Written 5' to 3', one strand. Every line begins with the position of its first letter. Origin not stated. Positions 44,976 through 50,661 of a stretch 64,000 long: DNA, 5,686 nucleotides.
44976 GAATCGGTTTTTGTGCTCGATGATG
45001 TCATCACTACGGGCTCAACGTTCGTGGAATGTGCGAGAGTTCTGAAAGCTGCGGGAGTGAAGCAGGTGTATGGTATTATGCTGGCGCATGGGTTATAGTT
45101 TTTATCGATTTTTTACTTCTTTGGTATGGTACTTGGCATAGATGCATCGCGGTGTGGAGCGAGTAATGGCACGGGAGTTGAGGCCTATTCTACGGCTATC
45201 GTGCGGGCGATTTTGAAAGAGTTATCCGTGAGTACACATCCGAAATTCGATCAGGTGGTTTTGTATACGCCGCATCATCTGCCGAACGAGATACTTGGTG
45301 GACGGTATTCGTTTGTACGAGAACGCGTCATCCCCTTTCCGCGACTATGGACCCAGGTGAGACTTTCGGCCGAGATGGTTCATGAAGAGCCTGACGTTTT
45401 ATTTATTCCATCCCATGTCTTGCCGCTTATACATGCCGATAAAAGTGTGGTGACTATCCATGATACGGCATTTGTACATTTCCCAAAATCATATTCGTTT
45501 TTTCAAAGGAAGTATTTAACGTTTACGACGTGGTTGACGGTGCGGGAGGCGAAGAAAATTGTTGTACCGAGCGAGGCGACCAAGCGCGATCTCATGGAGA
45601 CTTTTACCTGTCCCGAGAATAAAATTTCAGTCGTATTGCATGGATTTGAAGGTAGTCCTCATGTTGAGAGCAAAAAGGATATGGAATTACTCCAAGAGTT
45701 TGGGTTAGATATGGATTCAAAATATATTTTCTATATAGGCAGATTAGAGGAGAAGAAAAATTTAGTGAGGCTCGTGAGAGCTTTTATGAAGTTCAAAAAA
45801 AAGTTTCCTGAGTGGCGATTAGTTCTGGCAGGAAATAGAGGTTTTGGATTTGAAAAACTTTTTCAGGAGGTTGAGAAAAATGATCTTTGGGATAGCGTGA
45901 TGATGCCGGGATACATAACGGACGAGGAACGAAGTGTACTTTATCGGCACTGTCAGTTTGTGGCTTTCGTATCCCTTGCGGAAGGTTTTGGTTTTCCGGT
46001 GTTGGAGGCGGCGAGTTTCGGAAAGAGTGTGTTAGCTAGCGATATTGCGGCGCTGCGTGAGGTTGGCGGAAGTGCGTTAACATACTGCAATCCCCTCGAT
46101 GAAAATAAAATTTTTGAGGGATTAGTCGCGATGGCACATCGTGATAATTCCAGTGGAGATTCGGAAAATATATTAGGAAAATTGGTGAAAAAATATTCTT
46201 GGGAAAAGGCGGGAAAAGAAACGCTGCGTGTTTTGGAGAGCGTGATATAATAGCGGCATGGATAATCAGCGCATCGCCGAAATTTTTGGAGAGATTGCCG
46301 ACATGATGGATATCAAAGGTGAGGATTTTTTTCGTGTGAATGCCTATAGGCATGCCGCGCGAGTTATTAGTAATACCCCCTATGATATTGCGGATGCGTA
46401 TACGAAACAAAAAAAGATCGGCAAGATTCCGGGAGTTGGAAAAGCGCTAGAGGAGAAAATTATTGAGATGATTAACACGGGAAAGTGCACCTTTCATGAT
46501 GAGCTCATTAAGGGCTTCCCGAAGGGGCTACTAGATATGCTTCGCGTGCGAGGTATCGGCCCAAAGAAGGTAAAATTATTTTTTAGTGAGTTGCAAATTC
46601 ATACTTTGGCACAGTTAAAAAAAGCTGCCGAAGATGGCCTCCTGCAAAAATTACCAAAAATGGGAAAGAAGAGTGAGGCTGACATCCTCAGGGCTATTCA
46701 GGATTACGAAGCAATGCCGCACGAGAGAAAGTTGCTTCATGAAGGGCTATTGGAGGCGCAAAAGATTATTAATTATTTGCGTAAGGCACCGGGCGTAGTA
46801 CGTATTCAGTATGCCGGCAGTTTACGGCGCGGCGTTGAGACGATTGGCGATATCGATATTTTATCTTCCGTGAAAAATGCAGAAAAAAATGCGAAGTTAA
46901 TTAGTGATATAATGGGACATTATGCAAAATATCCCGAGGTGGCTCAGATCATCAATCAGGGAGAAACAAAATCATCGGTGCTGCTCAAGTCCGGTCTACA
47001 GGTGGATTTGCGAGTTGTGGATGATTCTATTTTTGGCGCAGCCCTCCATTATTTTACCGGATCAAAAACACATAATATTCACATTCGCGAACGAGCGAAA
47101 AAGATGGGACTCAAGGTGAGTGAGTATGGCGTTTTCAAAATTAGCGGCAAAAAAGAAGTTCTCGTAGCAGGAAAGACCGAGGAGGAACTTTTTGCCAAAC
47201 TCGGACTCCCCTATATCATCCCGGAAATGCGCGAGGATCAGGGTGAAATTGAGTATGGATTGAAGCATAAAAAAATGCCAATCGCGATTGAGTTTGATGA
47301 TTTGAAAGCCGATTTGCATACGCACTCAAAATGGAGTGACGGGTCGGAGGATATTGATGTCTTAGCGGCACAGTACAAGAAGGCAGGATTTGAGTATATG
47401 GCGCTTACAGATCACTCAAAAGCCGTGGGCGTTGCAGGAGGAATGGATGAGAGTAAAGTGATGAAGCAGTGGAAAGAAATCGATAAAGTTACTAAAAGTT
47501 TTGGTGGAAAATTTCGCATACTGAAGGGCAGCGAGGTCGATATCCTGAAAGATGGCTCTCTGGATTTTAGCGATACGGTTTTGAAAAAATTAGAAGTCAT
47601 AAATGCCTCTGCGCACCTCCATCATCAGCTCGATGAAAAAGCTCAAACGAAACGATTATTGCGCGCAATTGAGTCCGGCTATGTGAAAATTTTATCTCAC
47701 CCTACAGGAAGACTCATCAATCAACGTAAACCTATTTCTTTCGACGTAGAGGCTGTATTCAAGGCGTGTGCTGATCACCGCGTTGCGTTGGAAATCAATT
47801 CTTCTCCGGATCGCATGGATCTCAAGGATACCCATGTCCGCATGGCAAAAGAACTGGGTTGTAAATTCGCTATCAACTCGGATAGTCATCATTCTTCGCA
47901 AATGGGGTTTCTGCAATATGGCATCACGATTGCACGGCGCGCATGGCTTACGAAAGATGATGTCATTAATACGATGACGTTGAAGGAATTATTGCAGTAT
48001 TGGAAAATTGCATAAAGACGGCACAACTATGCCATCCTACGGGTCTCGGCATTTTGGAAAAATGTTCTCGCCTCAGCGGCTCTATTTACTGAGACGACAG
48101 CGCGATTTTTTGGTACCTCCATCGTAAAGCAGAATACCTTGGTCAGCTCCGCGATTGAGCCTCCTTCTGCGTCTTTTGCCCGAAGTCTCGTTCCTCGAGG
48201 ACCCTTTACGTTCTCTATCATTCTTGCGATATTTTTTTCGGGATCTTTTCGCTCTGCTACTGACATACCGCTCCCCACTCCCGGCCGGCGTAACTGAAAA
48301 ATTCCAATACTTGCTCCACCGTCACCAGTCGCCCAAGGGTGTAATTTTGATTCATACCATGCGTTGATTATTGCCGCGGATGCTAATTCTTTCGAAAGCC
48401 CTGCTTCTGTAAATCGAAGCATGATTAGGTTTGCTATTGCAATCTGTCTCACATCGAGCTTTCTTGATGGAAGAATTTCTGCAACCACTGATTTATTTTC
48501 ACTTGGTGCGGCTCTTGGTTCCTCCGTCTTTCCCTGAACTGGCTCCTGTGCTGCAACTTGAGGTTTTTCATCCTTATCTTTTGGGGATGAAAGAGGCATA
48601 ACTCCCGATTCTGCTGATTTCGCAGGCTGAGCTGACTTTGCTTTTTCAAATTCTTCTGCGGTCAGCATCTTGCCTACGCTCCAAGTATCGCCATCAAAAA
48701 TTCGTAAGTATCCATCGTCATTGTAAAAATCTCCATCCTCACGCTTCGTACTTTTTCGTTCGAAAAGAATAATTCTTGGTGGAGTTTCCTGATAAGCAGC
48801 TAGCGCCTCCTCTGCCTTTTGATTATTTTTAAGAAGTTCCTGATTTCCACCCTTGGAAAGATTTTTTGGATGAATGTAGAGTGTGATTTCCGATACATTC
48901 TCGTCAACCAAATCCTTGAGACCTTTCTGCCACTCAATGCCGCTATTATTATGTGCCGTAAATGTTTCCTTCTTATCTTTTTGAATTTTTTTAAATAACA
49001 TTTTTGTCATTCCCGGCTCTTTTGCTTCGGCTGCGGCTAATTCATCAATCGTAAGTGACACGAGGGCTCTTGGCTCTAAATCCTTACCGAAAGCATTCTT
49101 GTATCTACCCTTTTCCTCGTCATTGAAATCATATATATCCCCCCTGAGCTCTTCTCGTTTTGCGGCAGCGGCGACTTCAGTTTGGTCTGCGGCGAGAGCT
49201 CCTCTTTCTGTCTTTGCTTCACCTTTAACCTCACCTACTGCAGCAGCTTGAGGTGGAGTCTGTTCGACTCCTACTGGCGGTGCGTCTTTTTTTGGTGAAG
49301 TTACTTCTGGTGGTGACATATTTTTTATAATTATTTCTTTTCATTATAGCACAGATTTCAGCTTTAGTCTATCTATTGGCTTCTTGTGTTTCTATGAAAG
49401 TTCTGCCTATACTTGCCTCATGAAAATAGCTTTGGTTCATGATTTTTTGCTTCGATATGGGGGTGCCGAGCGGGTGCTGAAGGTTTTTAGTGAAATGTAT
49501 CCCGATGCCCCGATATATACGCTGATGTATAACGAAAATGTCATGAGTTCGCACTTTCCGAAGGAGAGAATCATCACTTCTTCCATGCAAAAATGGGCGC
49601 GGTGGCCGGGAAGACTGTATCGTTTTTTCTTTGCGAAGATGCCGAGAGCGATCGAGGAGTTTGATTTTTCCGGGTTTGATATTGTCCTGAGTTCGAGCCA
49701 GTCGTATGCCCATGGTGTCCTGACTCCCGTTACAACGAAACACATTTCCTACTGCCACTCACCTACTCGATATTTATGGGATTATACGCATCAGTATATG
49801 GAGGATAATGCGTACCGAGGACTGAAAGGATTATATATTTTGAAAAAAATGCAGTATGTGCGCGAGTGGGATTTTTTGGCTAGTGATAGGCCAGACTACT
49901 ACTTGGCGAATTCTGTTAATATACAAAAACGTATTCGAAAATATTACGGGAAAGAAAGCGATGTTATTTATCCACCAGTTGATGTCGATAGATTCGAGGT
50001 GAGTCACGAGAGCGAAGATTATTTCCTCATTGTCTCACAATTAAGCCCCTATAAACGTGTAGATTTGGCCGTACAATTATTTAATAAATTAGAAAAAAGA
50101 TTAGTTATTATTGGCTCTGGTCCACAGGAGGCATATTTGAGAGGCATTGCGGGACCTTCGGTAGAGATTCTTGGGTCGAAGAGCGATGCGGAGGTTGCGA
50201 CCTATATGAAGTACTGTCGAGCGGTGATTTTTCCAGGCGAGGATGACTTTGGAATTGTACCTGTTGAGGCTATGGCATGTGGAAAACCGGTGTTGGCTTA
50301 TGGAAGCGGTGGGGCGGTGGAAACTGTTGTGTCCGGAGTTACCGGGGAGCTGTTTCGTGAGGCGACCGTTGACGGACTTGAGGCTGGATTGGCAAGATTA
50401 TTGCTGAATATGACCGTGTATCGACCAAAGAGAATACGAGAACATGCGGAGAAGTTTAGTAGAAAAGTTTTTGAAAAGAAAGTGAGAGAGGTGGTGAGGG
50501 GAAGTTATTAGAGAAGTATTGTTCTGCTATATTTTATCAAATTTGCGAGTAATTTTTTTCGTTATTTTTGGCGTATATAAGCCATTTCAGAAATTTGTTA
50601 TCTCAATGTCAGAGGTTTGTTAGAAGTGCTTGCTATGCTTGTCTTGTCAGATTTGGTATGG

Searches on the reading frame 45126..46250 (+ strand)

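Call 8: search_protein_families(library=pfam, proteins=[window:45126-46250:+])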
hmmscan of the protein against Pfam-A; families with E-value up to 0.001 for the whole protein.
window:45126-46250:+ (374 aa): 4 families
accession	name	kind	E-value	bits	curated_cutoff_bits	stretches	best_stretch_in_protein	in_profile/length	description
PF00534.26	Glycos_transf_1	-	3.5e-25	88.9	26.4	1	190-313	7-130/172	Glycosyl transferases group 1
PF13692.12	Glyco_trans_1_4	-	8e-18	65.5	27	1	199-334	2-137/142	Glycosyl transferases group 1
PF13439.12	Glyco_transf_4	-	2e-09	38.2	28.5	1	44-173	22-165/170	Glycosyltransferase Family 4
PF20706.3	GT4-conflict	-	0.00013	21.5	26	1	199-306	198-312/385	Family 4 Glycosyltransferase in conflict systems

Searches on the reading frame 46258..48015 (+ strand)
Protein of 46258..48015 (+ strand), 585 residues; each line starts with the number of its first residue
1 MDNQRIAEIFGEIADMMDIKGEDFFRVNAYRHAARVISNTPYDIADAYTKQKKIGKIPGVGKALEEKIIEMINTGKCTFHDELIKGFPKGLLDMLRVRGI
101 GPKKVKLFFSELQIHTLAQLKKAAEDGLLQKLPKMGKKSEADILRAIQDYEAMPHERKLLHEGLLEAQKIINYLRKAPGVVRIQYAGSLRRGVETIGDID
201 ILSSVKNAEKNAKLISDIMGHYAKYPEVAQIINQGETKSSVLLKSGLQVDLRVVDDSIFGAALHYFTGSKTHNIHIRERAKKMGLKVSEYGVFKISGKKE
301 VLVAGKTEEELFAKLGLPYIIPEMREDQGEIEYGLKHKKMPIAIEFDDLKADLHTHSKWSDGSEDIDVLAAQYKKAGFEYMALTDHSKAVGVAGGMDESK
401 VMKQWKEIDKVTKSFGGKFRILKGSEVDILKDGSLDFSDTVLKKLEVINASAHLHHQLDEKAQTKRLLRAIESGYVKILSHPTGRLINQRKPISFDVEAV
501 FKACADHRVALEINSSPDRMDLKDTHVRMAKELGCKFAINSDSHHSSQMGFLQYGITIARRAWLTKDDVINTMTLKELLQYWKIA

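Call 8: search_protein_families(library=pfam, proteins=[window:46258-48015:+])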
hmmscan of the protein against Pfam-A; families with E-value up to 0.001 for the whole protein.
window:46258-48015:+ (585 aa): 5 families
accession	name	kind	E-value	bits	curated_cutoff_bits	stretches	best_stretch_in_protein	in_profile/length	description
PF14791.11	DNA_pol_B_thumb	-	3.8e-24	84.8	25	1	262-326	1-63/63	DNA polymerase beta thumb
PF14716.13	HHH_8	-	2e-20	73.3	30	1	1-77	1-73/73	Helix-hairpin-helix domain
PF14520.12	HHH_5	-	5.1e-12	46.5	27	1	92-149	2-57/57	Helix-hairpin-helix domain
PF02811.25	PHP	-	6.3e-09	36.8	26.4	1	352-515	1-163/164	PHP domain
PF14792.12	DNA_pol_B_palm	-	1.3e-05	25.9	25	1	172-226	16-70/113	DNA polymerase beta palm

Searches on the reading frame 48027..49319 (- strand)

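Call 8: search_protein_families(library=pfam, proteins=[window:48027-49319:-])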
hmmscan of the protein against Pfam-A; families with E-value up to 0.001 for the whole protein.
window:48027-49319:- (430 aa): 1 family
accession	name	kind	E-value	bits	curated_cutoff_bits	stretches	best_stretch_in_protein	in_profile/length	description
PF18013.6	Phage_lysozyme2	-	6.9e-09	36.5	28.2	1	296-422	3-138/140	Phage tail lysozyme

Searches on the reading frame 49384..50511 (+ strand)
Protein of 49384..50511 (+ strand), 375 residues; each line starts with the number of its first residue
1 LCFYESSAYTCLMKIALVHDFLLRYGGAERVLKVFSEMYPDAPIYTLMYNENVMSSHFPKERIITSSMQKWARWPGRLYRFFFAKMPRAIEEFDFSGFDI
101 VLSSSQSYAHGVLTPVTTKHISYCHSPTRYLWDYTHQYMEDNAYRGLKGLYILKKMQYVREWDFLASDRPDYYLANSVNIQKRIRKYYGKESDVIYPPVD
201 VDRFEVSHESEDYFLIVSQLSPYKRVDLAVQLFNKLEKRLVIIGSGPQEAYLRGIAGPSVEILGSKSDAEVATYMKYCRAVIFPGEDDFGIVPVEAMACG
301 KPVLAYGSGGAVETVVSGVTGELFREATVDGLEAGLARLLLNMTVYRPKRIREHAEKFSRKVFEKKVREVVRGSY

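Call 8: search_protein_families(library=pfam, proteins=[window:49384-50511:+])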
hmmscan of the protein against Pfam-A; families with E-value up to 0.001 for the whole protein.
window:49384-50511:+ (375 aa): 4 families
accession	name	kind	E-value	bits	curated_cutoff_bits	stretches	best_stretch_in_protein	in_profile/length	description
PF00534.26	Glycos_transf_1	-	2.2e-26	92.9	26.4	1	206-357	9-171/172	Glycosyl transferases group 1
PF13692.12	Glyco_trans_1_4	-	9.4e-20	71.8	27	1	213-341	3-141/142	Glycosyl transferases group 1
PF13439.12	Glyco_transf_4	-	1.2e-07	32.3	28.5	1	66-203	41-170/170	Glycosyltransferase Family 4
PF20706.3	GT4-conflict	-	0.00039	20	26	1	223-330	211-335/385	Family 4 Glycosyltransferase in conflict systems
